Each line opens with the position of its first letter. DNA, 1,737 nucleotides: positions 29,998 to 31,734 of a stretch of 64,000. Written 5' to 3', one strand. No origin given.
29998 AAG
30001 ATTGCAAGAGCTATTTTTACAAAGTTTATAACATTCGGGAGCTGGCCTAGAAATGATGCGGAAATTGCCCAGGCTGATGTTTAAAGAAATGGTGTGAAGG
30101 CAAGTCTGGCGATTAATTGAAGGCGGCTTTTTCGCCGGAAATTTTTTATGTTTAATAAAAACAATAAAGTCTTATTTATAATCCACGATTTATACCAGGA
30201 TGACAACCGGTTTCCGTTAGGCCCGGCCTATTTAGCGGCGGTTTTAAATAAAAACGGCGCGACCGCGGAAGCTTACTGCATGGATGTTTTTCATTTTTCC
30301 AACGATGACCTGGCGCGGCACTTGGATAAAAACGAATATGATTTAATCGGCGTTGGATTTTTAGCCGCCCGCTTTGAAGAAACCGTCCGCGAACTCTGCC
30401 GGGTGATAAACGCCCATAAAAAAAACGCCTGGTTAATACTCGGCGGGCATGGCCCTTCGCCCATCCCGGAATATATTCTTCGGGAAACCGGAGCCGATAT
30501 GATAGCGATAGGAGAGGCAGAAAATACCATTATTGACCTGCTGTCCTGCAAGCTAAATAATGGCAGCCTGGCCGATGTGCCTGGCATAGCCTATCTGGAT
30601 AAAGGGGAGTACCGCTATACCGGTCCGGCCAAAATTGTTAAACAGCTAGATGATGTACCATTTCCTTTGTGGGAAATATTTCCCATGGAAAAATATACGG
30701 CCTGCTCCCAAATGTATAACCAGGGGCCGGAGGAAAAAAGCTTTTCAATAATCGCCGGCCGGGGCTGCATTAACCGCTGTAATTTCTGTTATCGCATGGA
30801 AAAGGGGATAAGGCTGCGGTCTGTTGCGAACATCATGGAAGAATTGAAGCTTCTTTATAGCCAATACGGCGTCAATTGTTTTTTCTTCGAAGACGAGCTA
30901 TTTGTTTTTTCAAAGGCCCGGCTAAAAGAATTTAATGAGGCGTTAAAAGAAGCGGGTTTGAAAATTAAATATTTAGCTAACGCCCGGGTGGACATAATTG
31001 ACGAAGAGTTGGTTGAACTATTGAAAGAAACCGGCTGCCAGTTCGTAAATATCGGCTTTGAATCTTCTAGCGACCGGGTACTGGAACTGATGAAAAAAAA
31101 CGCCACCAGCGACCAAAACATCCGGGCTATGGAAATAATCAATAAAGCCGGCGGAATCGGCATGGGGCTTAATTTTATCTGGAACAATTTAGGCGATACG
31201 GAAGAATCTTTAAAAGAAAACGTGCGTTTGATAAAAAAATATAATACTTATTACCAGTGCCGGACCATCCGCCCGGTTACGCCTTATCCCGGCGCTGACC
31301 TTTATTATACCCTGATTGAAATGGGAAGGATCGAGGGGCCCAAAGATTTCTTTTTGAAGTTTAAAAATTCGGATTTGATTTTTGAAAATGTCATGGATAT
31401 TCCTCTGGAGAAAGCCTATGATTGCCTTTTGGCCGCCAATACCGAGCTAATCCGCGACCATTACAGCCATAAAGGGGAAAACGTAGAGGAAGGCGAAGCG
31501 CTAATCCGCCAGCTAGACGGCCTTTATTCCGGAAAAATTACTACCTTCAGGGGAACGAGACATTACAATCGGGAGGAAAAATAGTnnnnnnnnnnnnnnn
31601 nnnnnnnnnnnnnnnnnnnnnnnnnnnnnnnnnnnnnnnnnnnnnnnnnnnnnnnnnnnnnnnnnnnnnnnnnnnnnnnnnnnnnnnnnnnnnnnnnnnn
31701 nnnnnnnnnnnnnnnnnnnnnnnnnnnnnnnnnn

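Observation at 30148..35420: Co-linear module B12-rSAM / HisF-like / HisH-like / PP-loop amidotransferase / Zn-ribbon methyltransferase: acetamidino (possibly N-methyl-acetamidino) sugar formation with an extra radical step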

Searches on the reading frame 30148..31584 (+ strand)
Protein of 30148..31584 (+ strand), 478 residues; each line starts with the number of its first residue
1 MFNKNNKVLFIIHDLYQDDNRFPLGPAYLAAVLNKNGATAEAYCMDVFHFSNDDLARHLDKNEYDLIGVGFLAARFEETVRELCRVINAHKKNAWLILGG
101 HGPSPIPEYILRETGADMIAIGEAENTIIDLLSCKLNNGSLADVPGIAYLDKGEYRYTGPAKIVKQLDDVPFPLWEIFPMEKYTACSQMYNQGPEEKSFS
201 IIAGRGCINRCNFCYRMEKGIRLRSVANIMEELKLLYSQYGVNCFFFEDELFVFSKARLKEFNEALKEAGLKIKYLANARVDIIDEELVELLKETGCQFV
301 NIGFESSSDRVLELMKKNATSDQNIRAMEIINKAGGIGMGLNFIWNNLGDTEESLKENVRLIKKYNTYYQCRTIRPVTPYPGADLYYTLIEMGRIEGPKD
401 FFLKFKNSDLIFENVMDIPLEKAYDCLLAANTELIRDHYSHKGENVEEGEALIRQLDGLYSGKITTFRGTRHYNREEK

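Call 3: search_protein_families(library=pfam, proteins=[window:30148-31584:+], max_evalue=0.01)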
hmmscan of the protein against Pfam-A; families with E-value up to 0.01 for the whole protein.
window:30148-31584:+ (478 aa): 2 families
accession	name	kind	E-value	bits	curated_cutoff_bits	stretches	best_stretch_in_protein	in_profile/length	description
PF04055.27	Radical_SAM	-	4.1e-21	76.3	29.5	1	201-361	1-165/166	Radical SAM superfamily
PF02310.24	B12-binding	-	7.4e-14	52.1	32.1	1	23-130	14-119/121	B12 binding domain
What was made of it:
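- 30148..31584 (+): B12-binding-domain radical SAM protein (class B architecture), member of an unnamed family linked to nonulosonic-acid operons; reaction unknown. Call 3: PF02310 + PF04055.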

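Call 4: search_protein_families(library=ncbifam, proteins=[window:30148-31584:+], max_evalue=0.01)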
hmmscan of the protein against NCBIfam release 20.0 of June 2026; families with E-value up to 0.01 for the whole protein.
window:30148-31584:+ (478 aa): 34 families (the best 25 are shown)
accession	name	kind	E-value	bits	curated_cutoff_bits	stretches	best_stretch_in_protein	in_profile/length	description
TIGR02026.1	BchE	equivalog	5.1e-34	118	481.35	1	23-394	22-392/497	magnesium-protoporphyrin IX monomethyl ester anaerobic oxidative cyclase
TIGR04072.2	rSAM_ladder_B12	equivalog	8.3e-32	110.4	360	1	22-367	17-351/443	lipid biosynthesis B12-binding/radical SAM protein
TIGR04479.1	bcpD_PhpK_rSAM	subfamily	4.1e-31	107.9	600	1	22-366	71-410/504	PhpK family radical SAM P-methyltransferase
TIGR03471.1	HpnJ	equivalog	4.2e-30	105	577.6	1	63-398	68-396/472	hopanoid biosynthesis associated radical SAM protein HpnJ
NF050148.1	rSAM_ApyD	equivalog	3.3e-29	101.8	750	1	61-362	72-363/645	RiPP biosynthesis radical SAM protein ApyD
TIGR04014.1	B12_SAM_MJ_0865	equivalog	5.6e-29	101.2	360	1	76-392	53-361/434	methyl-coenzyme M reductase glutamine C-methyltransferase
TIGR04367.1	HpnR_B12_rSAM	equivalog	6.8e-27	94.1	650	1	23-443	22-421/490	hopanoid C-3 methylase HpnR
TIGR04385.1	B12_rSAM_cofa1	equivalog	1.9e-26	93.3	450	1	84-365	90-365/438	B12 lower ligand biosynthesis radical SAM protein BzaD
TIGR04295.1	B12_rSAM_oligo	hypoth_equivalog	2.6e-25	89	400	1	92-387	101-382/422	TIGR04295 family B12-binding domain-containing radical SAM protein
NF038361.1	rSAM_Sden_1168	equivalog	1.2e-23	83.5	575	1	50-435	127-519/560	Sden_1168 family B12-binding radical SAM P-methyltransferase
NF033070.1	rSAM_AprD4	equivalog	3.8e-21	75.5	500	1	189-406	187-407/456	AprD4 family radical SAM diol-dehydratase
TIGR04013.1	B12_SAM_MJ_1487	hypoth_equivalog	8.2e-21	74.3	251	1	49-385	28-353/382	TIGR04013 family B12-binding domain/radical SAM domain-containing protein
TIGR03975.1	rSAM_ocin_1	subfamily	1e-19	70.5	281.85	1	55-364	120-429/606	RiPP maturation radical SAM C-methyltransferase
NF045585.1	rSAM_slr0320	equivalog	1.3e-15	57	775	1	199-376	236-420/511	photosystem II high light acclimation radical SAM protein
NF040542.1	rSAM_RCCLKC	equivalog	2.4e-13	50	450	1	42-347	31-332/423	arsinothricin biosynthesis radical SAM protein ArsL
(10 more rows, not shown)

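Call 10: find_homologous_proteins(query=window:30148-31584:+, max_evalue=1e-10)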
Query window:30148-31584:+ (478 aa): 1872 proteins with E <= 1e-10 among 8000 candidates; the best 120 are listed.
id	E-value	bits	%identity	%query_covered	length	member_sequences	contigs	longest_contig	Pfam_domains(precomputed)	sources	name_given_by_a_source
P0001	0.0e+0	1101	100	100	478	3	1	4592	PF04055.28,PF02310.25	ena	-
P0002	7.1e-292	986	88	100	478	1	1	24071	PF04055.28,PF02310.25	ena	-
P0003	2.0e-234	797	69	100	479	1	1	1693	PF04055.28,PF02310.25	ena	-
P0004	2.7e-234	796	70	99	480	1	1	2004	PF04055.28,PF02310.25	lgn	-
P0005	6.8e-232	788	70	100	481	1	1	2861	PF04055.28,PF02310.25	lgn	-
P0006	2.7e-230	783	68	100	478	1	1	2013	PF04055.28,PF02310.25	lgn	-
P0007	7.8e-229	778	68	99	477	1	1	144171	PF04055.28,PF02310.25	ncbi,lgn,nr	ncbi:MAG: radical SAM protein [bacterium]|nr:radical SAM protein [bacterium]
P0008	7.7e-228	775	68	99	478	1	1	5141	PF04055.28,PF02310.25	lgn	-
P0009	2.3e-227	774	68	100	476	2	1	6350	PF04055.28,PF02310.25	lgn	-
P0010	6.6e-227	772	68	100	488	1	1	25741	PF04055.28,PF02310.25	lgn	-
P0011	5.2e-226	769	68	99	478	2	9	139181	PF04055.28,PF02310.25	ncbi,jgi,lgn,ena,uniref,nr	ncbi:MAG: Cobalamin-binding radical SAM protein [Candidatus Magasanikbacteria bacterium GW2011_GWC2_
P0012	2.4e-225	767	68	100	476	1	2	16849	PF04055.28,PF02310.25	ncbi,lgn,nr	ncbi:B12-binding domain-containing radical SAM protein [Candidatus Falkowbacteria bacterium]|nr:B12-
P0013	3.3e-225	766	67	100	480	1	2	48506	PF04055.28,PF02310.25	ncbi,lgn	ncbi:MAG: radical SAM protein [Patescibacteria group bacterium]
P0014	5.3e-225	766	67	100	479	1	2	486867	PF04055.28,PF02310.25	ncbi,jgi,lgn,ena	-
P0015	5.1e-224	763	67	99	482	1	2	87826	PF04055.28,PF02310.25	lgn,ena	-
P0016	2.6e-223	760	68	98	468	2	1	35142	PF04055.28,PF02310.25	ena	-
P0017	7.9e-222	755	67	99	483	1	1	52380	PF04055.28,PF02310.25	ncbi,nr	ncbi:B12-binding domain-containing radical SAM protein [Candidatus Parcubacteria bacterium]|nr:B12-b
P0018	2.1e-221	754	66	100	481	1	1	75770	PF04055.28,PF02310.25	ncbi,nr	ncbi:B12-binding domain-containing radical SAM protein [Candidatus Woesearchaeota archaeon]|nr:B12-b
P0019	7.3e-221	752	66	100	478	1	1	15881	PF04055.28,PF02310.25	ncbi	-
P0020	5.8e-220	749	67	99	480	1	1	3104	PF04055.28,PF02310.25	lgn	-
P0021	3.9e-219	746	66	99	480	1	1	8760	PF04055.28,PF02310.25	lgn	-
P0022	7.1e-219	746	66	100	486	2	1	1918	PF04055.28,PF02310.25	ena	-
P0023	9.2e-219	745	65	99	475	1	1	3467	PF04055.28,PF02310.25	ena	-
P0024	4.6e-218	743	65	100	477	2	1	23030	PF04055.28,PF02310.25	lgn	-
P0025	7.1e-218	742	66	100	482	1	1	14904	PF04055.28,PF02310.25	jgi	-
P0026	1.1e-217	742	65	100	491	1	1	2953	PF04055.28,PF02310.25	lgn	-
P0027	2.1e-217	741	65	99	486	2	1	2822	PF04055.28,PF02310.25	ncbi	-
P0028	3.4e-217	740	65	100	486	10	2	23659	PF04055.28,PF02310.25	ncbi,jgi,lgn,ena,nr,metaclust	ncbi:B12-binding domain-containing radical SAM protein [Candidatus Woesearchaeota archaeon CG08_land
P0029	5.7e-217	739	65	100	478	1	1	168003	PF04055.28,PF02310.25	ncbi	-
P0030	1.2e-215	735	67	97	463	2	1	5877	PF04055.28,PF02310.25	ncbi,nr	ncbi:B12-binding domain-containing radical SAM protein, partial [Candidatus Pacearchaeota archaeon]|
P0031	1.5e-215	735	65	100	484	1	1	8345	PF04055.28,PF02310.25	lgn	-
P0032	2.7e-215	734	66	99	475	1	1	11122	PF04055.28,PF02310.25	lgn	-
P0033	2.9e-215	734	65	99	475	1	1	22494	PF04055.28,PF02310.25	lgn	-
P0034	7.1e-214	729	64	100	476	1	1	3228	PF04055.28,PF02310.25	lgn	-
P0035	2.9e-213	727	66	100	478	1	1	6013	PF04055.28,PF02310.25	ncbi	-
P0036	6.2e-213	726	66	100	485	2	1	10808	PF04055.28,PF02310.25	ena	-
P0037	6.8e-213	726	65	100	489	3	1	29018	PF04055.28,PF02310.25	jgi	jgi:anaerobic magnesium-protoporphyrin IX monomethyl ester cyclase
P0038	3.4e-212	724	63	100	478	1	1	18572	PF04055.28,PF02310.25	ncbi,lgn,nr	ncbi:MAG: B12-binding domain-containing radical SAM protein [Nanoarchaeota archaeon]|nr:B12-binding 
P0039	8.0e-212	722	65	99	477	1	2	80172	PF04055.28,PF02310.25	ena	-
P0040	7.3e-210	716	63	99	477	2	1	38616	PF04055.28,PF02310.25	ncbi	ncbi:MAG: radical SAM protein [Candidatus Diapherotrites archaeon]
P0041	1.5e-207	708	62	99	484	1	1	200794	PF04055.28,PF02310.25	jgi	jgi:anaerobic magnesium-protoporphyrin IX monomethyl ester cyclase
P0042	1.3e-205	702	63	100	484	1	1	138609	PF04055.28,PF02310.25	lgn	-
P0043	1.3e-203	695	62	99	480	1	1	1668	PF04055.28,PF02310.25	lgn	-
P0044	5.5e-202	690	60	100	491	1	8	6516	PF04055.28,PF02310.25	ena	-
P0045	1.6e-200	685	62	100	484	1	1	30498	PF04055.28,PF02310.25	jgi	jgi:anaerobic magnesium-protoporphyrin IX monomethyl ester cyclase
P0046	1.9e-199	682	61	99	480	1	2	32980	PF04055.28,PF02310.25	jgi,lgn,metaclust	metaclust:\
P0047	3.0e-194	664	60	100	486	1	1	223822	PF04055.28,PF02310.25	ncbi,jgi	-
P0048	7.4e-193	660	59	100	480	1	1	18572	PF04055.28,PF02310.25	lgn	-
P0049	1.4e-189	649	60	99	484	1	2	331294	PF04055.28,PF02310.25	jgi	-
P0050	1.1e-188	646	60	98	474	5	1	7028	PF04055.28,PF02310.25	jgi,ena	-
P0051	2.3e-188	645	60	99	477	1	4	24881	PF04055.28,PF02310.25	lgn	-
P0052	2.2e-187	642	59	99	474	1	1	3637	PF04055.28,PF02310.25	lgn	-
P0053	9.2e-186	636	59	99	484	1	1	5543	PF04055.28,PF02310.25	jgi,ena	-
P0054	3.7e-185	634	58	99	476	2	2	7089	PF04055.28,PF02310.25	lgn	-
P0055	1.1e-184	633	58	98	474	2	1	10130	PF04055.28,PF02310.25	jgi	-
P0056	1.1e-184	633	58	98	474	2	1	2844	PF04055.28,PF02310.25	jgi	-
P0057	2.0e-184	632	58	98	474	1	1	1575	PF04055.28,PF02310.25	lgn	-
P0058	2.7e-184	632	60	99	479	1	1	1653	PF04055.28,PF02310.25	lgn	-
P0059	6.6e-184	630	57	99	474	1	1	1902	PF04055.28,PF02310.25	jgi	-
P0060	7.4e-184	630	59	98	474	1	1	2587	PF04055.28,PF02310.25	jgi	jgi:radical SAM superfamily enzyme YgiQ (UPF0313 family)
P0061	1.1e-183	630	58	99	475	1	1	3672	PF04055.28,PF02310.25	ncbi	-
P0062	1.8e-183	629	58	99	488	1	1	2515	PF04055.28,PF02310.25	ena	-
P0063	3.6e-183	628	58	99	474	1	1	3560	PF04055.28,PF02310.25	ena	-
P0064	4.4e-183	628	57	99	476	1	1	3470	PF04055.28,PF02310.25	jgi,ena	-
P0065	5.9e-183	627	57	99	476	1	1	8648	PF04055.28,PF02310.25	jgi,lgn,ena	-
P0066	6.5e-183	627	59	99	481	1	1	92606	PF04055.28,PF02310.25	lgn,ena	-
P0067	6.8e-183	627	58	99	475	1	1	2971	PF04055.28,PF02310.25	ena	-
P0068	8.6e-183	627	57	99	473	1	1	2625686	PF04055.28,PF02310.25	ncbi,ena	-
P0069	9.0e-183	627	58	99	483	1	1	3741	PF04055.28,PF02310.25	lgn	-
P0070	1.5e-182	626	57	99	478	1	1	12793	PF04055.28,PF02310.25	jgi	jgi:radical SAM superfamily enzyme YgiQ (UPF0313 family)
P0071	2.1e-182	625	58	100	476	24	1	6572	PF04055.28,PF02310.25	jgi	-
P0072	2.3e-182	625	59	98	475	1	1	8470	PF04055.28,PF02310.25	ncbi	-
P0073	2.6e-182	625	60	98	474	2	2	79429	PF04055.28,PF02310.25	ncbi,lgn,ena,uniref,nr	ncbi:MAG: hypothetical protein A2V69_01515 [Candidatus Portnoybacteria bacterium RBG_13_40_8]|uniref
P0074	4.0e-182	624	58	99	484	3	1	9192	PF04055.28,PF02310.25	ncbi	-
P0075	6.2e-182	624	58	98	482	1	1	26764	PF04055.28,PF02310.25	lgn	-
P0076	6.7e-182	624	58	98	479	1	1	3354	PF04055.28,PF02310.25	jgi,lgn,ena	-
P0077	1.1e-181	623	57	99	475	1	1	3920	PF04055.28,PF02310.25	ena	-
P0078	1.1e-181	623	57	100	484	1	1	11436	PF04055.28,PF02310.25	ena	-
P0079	2.1e-181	622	57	99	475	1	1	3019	PF04055.28,PF02310.25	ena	-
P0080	2.2e-181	622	59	99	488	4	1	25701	PF04055.28,PF02310.25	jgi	-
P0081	6.3e-181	620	57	98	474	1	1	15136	PF04055.28,PF02310.25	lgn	-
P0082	6.4e-181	620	58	99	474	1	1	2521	PF04055.28,PF02310.25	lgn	-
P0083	7.4e-181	620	57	99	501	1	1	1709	PF04055.28,PF02310.25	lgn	-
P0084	7.7e-181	620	57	98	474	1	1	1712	PF04055.28,PF02310.25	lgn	-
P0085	1.1e-180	620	56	100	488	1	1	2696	PF04055.28,PF02310.25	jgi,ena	jgi:radical SAM superfamily enzyme YgiQ (UPF0313 family)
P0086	2.0e-180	619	58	99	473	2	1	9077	PF04055.28,PF02310.25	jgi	-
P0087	2.4e-180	619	58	99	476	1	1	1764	PF04055.28,PF02310.25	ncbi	-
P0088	2.8e-180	618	58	98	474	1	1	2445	PF04055.28,PF02310.25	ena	-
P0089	2.8e-180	618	58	98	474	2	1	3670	PF04055.28,PF02310.25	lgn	-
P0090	3.6e-180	618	58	99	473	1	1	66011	PF04055.28,PF02310.25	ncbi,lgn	-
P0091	3.7e-180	618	57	99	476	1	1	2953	PF04055.28,PF02310.25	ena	-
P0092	3.7e-180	618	58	99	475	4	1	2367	PF04055.28,PF02310.25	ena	-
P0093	4.1e-180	618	59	95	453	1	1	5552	PF04055.28,PF02310.25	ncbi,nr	ncbi:MAG: B12-binding domain-containing radical SAM protein, partial [Flavobacterium sp.]|nr:B12-bin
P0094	4.5e-180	618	56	98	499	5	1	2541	PF04055.28,PF02310.25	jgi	-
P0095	4.6e-180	618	57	98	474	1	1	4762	PF04055.28,PF02310.25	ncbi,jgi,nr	ncbi:MAG: B12-binding domain-containing radical SAM protein [Deltaproteobacteria bacterium]|nr:B12-b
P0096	5.7e-180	617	57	98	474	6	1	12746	PF04055.28,PF02310.25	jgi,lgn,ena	-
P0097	6.6e-180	617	57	99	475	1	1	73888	PF04055.28,PF02310.25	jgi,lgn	jgi:radical SAM superfamily enzyme YgiQ (UPF0313 family)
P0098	7.7e-180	617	58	99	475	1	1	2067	PF04055.28,PF02310.25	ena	-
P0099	1.3e-179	616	58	98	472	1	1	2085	PF04055.28,PF02310.25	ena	-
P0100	1.4e-179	616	59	99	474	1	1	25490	PF04055.28,PF02310.25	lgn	-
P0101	1.6e-179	616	57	99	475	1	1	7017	PF04055.28,PF02310.25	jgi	-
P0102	1.8e-179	616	58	99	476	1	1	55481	PF04055.28,PF02310.25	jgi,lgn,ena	-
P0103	3.3e-179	615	57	99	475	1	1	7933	PF04055.28,PF02310.25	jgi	jgi:anaerobic magnesium-protoporphyrin IX monomethyl ester cyclase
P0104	3.7e-179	615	58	98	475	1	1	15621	PF04055.28,PF02310.25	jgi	-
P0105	4.9e-179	614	57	99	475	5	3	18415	PF04055.28,PF02310.25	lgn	-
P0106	5.1e-179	614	58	98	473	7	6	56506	PF04055.28,PF02310.25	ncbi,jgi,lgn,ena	-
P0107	6.6e-179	614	57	99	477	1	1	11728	PF04055.28,PF02310.25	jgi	jgi:radical SAM superfamily enzyme YgiQ (UPF0313 family)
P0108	6.8e-179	614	58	100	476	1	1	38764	PF04055.28,PF02310.25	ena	-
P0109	8.2e-179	613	58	99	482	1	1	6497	PF04055.28,PF02310.25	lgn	-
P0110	8.3e-179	613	56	99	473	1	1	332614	PF04055.28,PF02310.25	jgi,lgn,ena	-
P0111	9.2e-179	613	58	98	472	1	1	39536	PF04055.28,PF02310.25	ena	-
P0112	9.2e-179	613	55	99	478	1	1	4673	PF04055.28,PF02310.25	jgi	jgi:anaerobic magnesium-protoporphyrin IX monomethyl ester cyclase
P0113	1.1e-178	613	58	99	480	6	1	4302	PF04055.28,PF02310.25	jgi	-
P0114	1.3e-178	613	57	98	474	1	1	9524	PF04055.28,PF02310.25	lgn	-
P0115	1.9e-178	612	56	99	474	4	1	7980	PF04055.28,PF02310.25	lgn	-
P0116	2.0e-178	612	56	99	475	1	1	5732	PF04055.28,PF02310.25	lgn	-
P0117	5.7e-178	611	58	98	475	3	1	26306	PF04055.28,PF02310.25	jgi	jgi:radical SAM superfamily enzyme YgiQ (UPF0313 family)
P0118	6.8e-178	610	55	99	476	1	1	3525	PF04055.28,PF02310.25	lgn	-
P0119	1.1e-177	610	57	98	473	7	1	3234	PF04055.28,PF02310.25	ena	-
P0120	1.1e-177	610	56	98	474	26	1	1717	PF04055.28,PF02310.25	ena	-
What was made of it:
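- Tried and rejected: Fusion of the rSAM to WbuZ-like genes: none found among 120 listed homologues, all about 475 aa (call 10), or in 80 loci.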

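Call 12: find_related_loci(query=A1, collection=genome_contigs, flank=10000)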
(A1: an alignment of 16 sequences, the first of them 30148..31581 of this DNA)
Query A1 (478 aa) in genome_contigs; peptide patterns used: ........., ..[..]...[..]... (x = any residue, [..] = any of these).
411 stretches matched a pattern; 409 encode a relative of the query (tblastn E <= 1e-3); the best 80 are kept; 80 distinct loci.
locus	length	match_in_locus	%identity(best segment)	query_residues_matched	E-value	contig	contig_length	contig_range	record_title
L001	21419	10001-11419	68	1-473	0e+0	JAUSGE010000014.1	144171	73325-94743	MAG: bacterium isolate E14_metabat.bin.105 E14_k141_972890, whole genome shotgun sequence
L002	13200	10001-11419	68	4-476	0e+0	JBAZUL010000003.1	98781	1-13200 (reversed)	MAG: Patescibacteria group bacterium isolate SO_2017_GW1_227 NODE_1407_length_98781_cov_3.704533_OW334_2017, whole genom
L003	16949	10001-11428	67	1-476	0e+0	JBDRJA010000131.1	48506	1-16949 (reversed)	MAG: Patescibacteria group bacterium isolate MEGAHIT-group-1.615 k141_818171, whole genome shotgun sequence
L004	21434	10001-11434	66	1-478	0e+0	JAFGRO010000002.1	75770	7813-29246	MAG: Candidatus Woesearchaeota archaeon isolate Zod_Metabat.833 k87_79065, whole genome shotgun sequence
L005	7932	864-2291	68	1-476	0e+0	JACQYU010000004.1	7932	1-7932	MAG: Candidatus Falkowbacteria bacterium isolate NC_groundwater_1549_Pr4_S-0.65um_40_6 SR1-18-Sp65_coassembly_scaffold_8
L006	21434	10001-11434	65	1-478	0e+0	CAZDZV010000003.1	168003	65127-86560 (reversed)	MAG TPA_asm: uncultured Methanosarcinales archaeon isolate SRP141376_co2_275 genome assembly, contig: NODE_173_length_16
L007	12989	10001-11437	65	1-478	0e+0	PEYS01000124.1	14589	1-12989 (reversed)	MAG: Candidatus Woesearchaeota archaeon CG08_land_8_20_14_0_20_47_9 CG08_land_8_20_14_0.20_scaffold_2145_c, whole genome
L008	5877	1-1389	67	15-477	0e+0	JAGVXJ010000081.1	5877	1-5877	Candidatus Pacearchaeota archaeon isolate RIFOXYB1_FULL_32_8.8 rifoxyb1_full_scaffold_13249, whole genome shotgun sequen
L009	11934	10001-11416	65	2-473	0e+0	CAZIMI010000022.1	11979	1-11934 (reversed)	MAG TPA_asm: uncultured Methanosarcinales archaeon isolate SRP077602_co6_348 genome assembly, contig: NODE_8282_length_1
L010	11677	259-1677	63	6-478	0e+0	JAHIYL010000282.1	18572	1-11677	MAG: Nanoarchaeota archaeon isolate Modern_marine.mb.116 Modern_marine.mb.116_k141_2405879, whole genome shotgun sequenc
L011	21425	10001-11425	63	1-475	0e+0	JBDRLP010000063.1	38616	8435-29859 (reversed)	MAG: Candidatus Iainarchaeum archaeon isolate MEGAHIT-group-1.784 k141_2565095, whole genome shotgun sequence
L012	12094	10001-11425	63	1-475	0e+0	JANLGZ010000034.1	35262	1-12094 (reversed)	MAG: archaeon isolate P6-4 k99_235830, whole genome shotgun sequence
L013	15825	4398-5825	60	2-477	0e+0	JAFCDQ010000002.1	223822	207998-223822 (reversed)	Candidatus Woesearchaeota archaeon isolate Meg19_1012_Bin_77 Meg19_1012_Bin_77_scaffold_8, whole genome shotgun sequence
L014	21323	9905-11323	60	4-477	0e+0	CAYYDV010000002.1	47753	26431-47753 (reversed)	MAG TPA_asm: uncultured Candidatus Saccharibacteria bacterium isolate SRP068000_co1_25 genome assembly, contig: NODE_645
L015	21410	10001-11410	57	5-475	0e+0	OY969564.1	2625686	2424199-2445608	MAG: uncultured Methanoregulaceae archaeon isolate MFD02138.bin.c.1 genome assembly, chromosome: 1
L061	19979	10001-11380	39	7-472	2e-102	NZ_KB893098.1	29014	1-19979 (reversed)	Desulfobacter curvatus DSM 3379 B147DRAFT_scaffold_67.68, whole genome shotgun sequence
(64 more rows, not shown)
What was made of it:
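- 30148..31584 (+): Calls 10, 12: large family, 55-88% identity.
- The family gave 409 confirmed matches among the 185,579 species-representative genomes (call 12).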

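Call 24: search_solved_structures(query=A1, max_evalue=0.001)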
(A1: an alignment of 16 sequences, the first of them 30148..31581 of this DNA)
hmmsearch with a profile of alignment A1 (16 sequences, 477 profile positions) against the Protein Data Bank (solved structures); distinct sequences matched with E-value up to 0.001: 4.
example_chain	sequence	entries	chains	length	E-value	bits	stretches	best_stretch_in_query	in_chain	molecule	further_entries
6fd2_B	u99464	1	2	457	3.4e-21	78.7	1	200-405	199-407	Putative apramycin biosynthetic oxidoreductase 4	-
5ul2_A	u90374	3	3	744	1.5e-20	76.6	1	22-366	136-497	OxsB protein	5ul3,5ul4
9ccb_A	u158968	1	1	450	3.4e-13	52.3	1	98-382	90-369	Radical SAM core domain-containing protein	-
9n1b_A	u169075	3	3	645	5.3e-07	31.9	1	20-357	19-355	Radical SAM protein | Radical SAM enzyme CysS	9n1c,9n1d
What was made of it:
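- The N-terminal domain aligns by sequence to the cobalamin enzymes OxsB and CysS (call 24). Only the rSAM core aligns to AprD4 by sequence, whereas the N-terminal domain aligns to the cobalamin enzymes OxsB and CysS (call 24).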

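Call 48: predict_structure(alignment_id=A1)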
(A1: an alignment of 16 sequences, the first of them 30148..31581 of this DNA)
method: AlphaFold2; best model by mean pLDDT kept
length: 478 residues; sequences in the alignment: 16
mean_pLDDT: 80.4   pTM: 0.80
mean pLDDT of the five models: 80.4, 79.5, 78.9, 76.8, 75.8
residues with pLDDT >= 90: 138; 70-90: 245; 50-70: 82; < 50: 13
segments of 3 or more residues with pLDDT < 50: 101-103, 473-478
pLDDT, mean of each block of 10 residues (from residue 1): 88 64 79 93 72 90 90 56 88 85 57 80 75 93 88 85 83 88 76 85 69 53 86 92 83 75 93 85 86 90 81 81 89 87 80 93 82 77 75 80 62 78 91 89 77 88 72 44
secondary structure, 60 per line:
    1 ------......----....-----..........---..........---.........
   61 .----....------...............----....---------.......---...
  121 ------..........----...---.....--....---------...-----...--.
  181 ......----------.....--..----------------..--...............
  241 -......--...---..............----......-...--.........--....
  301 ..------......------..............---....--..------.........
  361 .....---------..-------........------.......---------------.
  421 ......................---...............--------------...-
elements in order: E7-12 H17-20 H26-35 E39-44 H45-48 H52-61 E66-69 H76-90 E95-98 H108-114 E118-120 H127-136 E147-151 E154-157 H180-186 E197-201 H226-240 E242-247 H256-269 E274-279 H286-294 E297-302 H309-314 H321-334 E338-341 H352-365 H384-391 H398-404 H420-442 H446-460
